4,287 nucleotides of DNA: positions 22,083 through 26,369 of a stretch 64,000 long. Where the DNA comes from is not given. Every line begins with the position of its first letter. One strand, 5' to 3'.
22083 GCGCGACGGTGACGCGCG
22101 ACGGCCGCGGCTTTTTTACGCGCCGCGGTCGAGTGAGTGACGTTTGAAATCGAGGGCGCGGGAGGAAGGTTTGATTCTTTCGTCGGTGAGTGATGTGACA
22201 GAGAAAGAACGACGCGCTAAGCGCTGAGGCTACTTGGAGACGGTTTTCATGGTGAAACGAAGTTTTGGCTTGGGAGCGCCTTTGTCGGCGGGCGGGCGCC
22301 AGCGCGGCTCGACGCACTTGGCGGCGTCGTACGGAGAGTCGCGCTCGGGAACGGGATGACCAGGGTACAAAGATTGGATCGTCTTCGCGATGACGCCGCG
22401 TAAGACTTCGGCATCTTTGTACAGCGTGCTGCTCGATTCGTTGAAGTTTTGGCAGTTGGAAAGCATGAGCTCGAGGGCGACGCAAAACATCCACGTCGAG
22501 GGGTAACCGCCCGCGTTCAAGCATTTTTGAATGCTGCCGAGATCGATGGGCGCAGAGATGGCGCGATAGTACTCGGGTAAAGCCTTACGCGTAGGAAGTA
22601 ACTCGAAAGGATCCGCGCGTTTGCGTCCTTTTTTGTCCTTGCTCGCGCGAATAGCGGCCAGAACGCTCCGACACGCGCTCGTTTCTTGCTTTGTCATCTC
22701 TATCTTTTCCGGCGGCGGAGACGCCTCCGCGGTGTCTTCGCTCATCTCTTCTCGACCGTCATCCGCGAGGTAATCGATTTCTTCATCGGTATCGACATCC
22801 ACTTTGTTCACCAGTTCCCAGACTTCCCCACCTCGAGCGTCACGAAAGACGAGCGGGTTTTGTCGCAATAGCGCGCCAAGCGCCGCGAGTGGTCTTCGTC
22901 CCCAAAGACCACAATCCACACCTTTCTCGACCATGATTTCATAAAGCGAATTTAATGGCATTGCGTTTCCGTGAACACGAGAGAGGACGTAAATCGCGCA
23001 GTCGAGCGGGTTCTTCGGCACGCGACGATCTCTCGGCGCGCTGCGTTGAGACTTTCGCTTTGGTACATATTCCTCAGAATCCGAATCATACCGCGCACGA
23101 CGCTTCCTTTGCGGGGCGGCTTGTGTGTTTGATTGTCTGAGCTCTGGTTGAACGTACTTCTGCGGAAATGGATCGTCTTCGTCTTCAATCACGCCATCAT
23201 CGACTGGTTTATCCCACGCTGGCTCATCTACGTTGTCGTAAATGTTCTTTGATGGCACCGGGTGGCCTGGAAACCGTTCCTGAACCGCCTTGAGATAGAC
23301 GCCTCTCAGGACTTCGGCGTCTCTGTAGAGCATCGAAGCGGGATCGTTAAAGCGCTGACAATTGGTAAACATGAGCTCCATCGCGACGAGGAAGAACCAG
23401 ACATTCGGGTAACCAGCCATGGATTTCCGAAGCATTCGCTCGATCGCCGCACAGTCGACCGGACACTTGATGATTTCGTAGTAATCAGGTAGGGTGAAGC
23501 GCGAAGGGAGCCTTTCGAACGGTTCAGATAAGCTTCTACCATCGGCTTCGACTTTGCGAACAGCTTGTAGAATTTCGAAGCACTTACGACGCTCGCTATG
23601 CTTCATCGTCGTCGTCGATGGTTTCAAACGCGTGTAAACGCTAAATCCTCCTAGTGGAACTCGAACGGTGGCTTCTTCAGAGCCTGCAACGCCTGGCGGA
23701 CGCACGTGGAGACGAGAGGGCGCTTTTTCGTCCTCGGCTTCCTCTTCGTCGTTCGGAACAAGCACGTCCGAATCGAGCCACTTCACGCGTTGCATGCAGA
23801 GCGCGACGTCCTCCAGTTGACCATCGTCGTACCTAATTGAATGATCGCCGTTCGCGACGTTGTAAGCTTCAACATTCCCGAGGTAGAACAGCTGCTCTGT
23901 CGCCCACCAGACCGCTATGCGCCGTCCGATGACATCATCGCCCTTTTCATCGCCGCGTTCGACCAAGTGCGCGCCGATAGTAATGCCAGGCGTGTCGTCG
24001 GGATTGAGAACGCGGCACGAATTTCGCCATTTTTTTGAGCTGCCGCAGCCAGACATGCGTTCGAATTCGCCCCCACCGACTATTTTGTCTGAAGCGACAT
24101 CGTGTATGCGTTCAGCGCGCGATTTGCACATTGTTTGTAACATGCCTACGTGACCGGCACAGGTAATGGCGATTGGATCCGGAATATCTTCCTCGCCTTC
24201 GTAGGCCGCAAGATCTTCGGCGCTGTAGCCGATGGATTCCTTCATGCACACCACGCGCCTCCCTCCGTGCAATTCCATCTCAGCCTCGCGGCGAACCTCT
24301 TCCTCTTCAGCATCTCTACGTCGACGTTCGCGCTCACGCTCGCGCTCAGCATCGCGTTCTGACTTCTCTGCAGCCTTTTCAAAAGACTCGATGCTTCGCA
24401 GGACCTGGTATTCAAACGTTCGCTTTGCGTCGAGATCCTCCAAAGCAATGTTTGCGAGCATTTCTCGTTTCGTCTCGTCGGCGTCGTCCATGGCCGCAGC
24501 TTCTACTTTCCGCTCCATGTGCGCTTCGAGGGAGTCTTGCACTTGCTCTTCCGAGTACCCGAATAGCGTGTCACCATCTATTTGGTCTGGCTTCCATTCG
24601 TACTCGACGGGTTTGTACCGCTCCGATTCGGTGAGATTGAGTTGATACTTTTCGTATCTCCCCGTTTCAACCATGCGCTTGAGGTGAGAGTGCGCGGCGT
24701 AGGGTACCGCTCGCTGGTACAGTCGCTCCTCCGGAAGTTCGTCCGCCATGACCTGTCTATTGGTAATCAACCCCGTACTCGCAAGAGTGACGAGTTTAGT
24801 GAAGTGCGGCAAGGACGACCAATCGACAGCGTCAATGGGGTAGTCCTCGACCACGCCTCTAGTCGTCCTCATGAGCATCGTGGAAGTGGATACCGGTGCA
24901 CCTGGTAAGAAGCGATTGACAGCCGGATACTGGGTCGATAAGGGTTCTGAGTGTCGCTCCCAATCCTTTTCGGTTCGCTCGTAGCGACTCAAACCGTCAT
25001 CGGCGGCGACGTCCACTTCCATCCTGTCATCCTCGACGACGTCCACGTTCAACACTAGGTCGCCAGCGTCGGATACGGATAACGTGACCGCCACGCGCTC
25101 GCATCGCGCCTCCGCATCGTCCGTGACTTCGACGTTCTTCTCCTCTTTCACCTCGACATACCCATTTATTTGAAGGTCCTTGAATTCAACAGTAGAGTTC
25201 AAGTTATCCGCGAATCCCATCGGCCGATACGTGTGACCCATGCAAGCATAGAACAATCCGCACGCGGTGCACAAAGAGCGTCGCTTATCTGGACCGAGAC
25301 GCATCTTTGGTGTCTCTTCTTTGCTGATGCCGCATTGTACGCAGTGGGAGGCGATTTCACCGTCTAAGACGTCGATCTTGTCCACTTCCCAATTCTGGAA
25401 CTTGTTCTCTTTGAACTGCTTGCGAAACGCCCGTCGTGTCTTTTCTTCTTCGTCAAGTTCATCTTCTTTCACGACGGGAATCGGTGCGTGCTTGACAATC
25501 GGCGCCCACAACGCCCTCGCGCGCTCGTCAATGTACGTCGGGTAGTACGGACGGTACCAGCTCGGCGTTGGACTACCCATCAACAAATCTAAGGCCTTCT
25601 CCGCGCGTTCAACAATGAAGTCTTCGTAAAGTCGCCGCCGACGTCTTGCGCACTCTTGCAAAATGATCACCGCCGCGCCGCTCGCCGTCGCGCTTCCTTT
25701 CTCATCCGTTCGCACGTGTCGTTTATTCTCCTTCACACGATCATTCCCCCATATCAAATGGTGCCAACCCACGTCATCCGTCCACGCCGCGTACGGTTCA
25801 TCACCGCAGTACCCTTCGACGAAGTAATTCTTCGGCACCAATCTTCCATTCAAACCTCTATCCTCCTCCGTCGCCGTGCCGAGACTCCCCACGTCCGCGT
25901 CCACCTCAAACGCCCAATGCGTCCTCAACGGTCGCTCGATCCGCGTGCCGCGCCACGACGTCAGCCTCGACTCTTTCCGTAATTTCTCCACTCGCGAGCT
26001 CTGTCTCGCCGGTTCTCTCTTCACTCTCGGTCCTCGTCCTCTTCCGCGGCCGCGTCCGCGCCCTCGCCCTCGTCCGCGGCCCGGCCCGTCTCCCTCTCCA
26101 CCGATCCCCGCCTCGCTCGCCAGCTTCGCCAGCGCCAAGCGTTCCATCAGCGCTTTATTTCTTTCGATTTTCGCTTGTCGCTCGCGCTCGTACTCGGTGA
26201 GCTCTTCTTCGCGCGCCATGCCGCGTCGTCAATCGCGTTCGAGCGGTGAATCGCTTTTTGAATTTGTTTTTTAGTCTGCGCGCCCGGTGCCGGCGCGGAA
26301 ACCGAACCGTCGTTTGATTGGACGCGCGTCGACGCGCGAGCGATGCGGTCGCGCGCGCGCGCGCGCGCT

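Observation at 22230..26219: Unusual chromatin-reader architecture: double bromodomain plus GATA-type zinc finger plus Tudor/Agenet-like module plus (GR)8 repeat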

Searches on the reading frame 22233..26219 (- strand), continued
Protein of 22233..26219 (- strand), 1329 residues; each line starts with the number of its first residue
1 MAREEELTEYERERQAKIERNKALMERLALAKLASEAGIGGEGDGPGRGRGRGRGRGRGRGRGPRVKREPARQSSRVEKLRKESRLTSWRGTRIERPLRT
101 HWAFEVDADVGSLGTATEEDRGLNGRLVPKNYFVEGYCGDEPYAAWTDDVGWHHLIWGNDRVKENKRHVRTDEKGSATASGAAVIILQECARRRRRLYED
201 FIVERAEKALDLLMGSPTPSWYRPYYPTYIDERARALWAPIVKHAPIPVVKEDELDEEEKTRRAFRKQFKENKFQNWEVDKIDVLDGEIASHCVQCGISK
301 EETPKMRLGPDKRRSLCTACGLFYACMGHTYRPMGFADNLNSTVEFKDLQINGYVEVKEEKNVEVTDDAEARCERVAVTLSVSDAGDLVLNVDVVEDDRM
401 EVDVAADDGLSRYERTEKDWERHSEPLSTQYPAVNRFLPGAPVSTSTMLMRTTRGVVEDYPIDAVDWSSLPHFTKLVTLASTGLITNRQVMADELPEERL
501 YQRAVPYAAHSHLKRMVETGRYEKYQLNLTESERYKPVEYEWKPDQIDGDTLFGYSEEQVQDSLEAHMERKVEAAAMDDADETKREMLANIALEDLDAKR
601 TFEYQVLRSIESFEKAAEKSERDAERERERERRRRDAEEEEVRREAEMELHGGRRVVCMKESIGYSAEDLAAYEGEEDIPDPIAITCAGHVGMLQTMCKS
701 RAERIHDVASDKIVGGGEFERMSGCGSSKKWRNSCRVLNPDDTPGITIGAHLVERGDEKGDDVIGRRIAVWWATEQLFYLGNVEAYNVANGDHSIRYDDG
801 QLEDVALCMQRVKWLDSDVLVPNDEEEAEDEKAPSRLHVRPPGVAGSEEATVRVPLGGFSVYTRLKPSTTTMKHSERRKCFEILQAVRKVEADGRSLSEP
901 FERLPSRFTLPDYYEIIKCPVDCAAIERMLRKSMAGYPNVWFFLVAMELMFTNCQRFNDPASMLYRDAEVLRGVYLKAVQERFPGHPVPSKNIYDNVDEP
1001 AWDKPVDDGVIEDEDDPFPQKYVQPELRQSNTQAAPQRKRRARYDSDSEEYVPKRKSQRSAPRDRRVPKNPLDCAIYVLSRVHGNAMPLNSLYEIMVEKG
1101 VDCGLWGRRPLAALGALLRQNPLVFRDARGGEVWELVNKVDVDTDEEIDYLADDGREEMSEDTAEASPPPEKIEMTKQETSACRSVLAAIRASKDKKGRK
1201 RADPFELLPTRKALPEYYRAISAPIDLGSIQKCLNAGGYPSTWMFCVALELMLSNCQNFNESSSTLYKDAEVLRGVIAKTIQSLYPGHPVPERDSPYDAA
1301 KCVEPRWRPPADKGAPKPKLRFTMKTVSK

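Call 9: find_encoding_contigs(protein=window:22233-26219:-, flank=3000, max_places=4)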
Protein window:22233-26219:- (1329 aa): 23 contigs read that carry it; 4 places shown.
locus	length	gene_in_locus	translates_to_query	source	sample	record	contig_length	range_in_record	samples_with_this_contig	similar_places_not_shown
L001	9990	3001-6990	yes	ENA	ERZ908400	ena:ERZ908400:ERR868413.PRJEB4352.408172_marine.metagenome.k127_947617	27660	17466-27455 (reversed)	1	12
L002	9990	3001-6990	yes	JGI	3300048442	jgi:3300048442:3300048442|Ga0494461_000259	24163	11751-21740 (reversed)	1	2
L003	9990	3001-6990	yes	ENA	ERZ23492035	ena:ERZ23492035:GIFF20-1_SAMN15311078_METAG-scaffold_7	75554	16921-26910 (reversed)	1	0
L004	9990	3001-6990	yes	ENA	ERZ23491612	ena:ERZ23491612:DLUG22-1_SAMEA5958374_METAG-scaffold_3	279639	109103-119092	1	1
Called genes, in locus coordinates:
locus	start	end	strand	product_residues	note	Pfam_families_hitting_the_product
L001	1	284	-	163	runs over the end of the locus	?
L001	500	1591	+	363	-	PF01916:DS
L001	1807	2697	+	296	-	PF05721:PhyH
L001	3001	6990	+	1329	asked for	-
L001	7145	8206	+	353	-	PF13499:EF-hand_7, PF13405:EF-hand_6 (weak), PF13833:EF-hand_8, PF00036:EF-hand_1, PF13202:EF-hand_5 (weak), PF13499:EF-hand_7, PF00036:EF-hand_1 (weak), PF13499:EF-hand_7, +7 more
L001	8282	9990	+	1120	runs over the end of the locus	PF07719:TPR_2 (faint)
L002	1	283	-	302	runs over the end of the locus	-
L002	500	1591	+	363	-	PF01916:DS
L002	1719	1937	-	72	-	-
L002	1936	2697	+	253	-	PF05721:PhyH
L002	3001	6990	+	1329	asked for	-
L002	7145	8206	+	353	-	PF13499:EF-hand_7, PF13405:EF-hand_6 (weak), PF13833:EF-hand_8, PF00036:EF-hand_1, PF13202:EF-hand_5 (weak), PF13499:EF-hand_7, PF00036:EF-hand_1 (weak), PF13499:EF-hand_7, +7 more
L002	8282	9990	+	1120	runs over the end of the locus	PF07719:TPR_2 (faint)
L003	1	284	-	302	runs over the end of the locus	-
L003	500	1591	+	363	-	PF01916:DS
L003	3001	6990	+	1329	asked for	-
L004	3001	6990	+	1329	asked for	-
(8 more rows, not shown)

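Call 13: search_protein_families(library=pfam, alignment_id=A1, max_evalue=10)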
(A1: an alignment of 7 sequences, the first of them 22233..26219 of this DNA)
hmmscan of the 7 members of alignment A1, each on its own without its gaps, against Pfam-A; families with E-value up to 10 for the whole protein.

A. member 1, window:22233-26219:- (1329 aa): 3 families
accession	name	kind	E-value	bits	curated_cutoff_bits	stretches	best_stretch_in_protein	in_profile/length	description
PF00439.30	Bromodomain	-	5e-29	100.5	21.7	2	1194-1271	6-83/84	Bromodomain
PF00320.33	GATA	-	4.3e-08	33.1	26.8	1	293-329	1-35/36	GATA zinc finger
PF21743.3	PTM_DIR17_Tudor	-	0.0016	18.6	27.2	1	765-806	1-40/48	PTM/DIR17-like, Tudor domain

B. families by the number of members that match (of 7 scanned): 12 families
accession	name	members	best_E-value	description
PF00439.30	Bromodomain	7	1.9e-32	Bromodomain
PF00320.33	GATA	7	4.4e-09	GATA zinc finger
PF21743.3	PTM_DIR17_Tudor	7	8.7e-06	PTM/DIR17-like, Tudor domain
PF01342.26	SAND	5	0.0048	SAND domain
PF11169.13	DUF2956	4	0.3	Protein of unknown function (DUF2956)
PF05103.18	DivIVA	3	0.0026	DivIVA protein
PF09038.16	53-BP1_Tudor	3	0.0038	Tumour suppressor p53-binding protein-1 Tudor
PF05641.18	Agenet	2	0.00048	Agenet domain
PF09465.16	LBR_tudor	2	0.044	Lamin-B receptor of TUDOR domain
PF11351.13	GTA_holin_3TM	1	0.033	Holin of 3TMs, for gene-transfer release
PF14803.11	Zn_ribbon_Nudix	1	0.24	Nudix N-terminal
PF17840.6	Tugs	1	0.64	Tethering Ubl4a to BAGS domain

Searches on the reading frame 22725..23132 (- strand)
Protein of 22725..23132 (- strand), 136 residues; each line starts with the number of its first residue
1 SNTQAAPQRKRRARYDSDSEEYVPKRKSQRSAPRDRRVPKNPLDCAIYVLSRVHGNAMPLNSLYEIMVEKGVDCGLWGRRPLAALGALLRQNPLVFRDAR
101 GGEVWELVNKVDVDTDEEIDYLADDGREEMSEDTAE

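Call 18: search_solved_structures(query=A4, max_evalue=10, show_alignments=2)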
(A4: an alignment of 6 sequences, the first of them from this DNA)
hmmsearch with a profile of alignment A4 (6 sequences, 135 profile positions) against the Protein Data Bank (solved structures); distinct sequences matched with E-value up to 10: 2.
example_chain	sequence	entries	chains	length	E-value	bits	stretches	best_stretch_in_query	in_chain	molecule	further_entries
8h1t_N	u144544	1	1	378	0.95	12.4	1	45-92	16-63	Polycomb group protein ASXL1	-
8jjr_l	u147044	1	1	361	1.2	12.1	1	53-96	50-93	PsaL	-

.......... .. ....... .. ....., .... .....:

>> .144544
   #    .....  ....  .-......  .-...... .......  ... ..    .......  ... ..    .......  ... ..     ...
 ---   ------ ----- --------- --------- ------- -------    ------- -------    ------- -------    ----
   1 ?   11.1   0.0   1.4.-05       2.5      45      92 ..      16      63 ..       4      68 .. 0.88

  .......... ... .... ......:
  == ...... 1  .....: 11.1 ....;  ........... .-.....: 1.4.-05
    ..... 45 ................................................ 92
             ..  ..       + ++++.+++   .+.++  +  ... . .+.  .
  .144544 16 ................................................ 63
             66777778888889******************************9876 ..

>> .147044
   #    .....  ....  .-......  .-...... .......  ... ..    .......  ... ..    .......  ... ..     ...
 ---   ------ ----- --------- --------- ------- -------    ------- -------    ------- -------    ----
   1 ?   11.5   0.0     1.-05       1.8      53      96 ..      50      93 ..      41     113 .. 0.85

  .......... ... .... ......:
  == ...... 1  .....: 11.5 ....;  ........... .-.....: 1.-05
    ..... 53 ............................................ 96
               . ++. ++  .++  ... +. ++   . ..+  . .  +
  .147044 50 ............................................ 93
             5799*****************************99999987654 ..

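Call 44: predict_structure(alignment_id=A6)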
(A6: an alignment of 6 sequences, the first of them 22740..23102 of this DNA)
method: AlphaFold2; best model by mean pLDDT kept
length: 121 residues; sequences in the alignment: 6
mean_pLDDT: 62.4   pTM: 0.48
mean pLDDT of the five models: 62.4, 59.1, 58.1, 56.0, 50.6
residues with pLDDT >= 90: 0; 70-90: 54; 50-70: 27; < 50: 40
segments of 3 or more residues with pLDDT < 50: 18-24, 93-121
pLDDT, mean of each block of 10 residues (from residue 1): 50 50 58 84 73 83 68 81 79 44 41 38 35
secondary structure, 60 per line:
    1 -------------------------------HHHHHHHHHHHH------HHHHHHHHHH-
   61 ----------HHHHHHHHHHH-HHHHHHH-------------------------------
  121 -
elements in order: H32-43 H50-59 H71-81 H83-89

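Call 47: search_protein_families(library=pfam, alignment_id=A6, max_evalue=10)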
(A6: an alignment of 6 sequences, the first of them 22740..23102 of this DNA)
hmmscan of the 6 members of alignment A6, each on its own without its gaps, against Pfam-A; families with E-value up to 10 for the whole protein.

A. member 1, window:22740-23102:- (121 aa): 0 families

B. families by the number of members that match (of 6 scanned): 2 families
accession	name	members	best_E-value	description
PF05066.19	HARE-HTH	1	0.086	HB1, ASXL, restriction endonuclease HTH domain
PF18312.6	ScsC_N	1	0.13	Copper resistance protein ScsC N-terminal domain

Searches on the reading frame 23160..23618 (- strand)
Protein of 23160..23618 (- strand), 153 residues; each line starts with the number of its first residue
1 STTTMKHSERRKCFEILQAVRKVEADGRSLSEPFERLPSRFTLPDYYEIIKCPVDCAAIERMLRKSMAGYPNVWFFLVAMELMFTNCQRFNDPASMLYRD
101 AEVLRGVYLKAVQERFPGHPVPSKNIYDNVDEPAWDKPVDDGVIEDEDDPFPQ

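Call 68: find_homologous_proteins(query=A8, max_evalue=1e-8)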
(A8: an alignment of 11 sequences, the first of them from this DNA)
Query A8 (11 sequences) (153 aa, profile of the alignment): 13 proteins with E <= 1e-8 among 1679 candidates.
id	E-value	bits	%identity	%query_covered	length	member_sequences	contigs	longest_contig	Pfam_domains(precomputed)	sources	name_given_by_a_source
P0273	6.6e-60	219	45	91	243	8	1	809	PF00439.31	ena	-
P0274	6.4e-51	190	44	86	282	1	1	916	PF00439.31,PF21743.4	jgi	jgi:protein polybromo-1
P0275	3.0e-45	172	42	79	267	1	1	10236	PF00439.31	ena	-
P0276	8.3e-42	160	45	69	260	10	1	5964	PF00439.31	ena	-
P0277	3.4e-38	149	39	77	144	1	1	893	PF00439.31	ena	-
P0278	9.3e-37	144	42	61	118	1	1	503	PF00439.31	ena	-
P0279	1.0e-28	118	45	57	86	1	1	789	PF00439.31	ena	-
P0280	6.5e-21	93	85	34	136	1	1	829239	-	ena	-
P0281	4.9e-18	83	45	35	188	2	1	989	-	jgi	jgi:hypothetical protein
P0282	1.1e-16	79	44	41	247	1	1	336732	PF00439.31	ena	-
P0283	4.8e-14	70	36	58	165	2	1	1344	PF00439.31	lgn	-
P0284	5.1e-14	70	36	65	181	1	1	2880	PF00439.31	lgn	-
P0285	2.7e-12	65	45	33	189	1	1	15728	-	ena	-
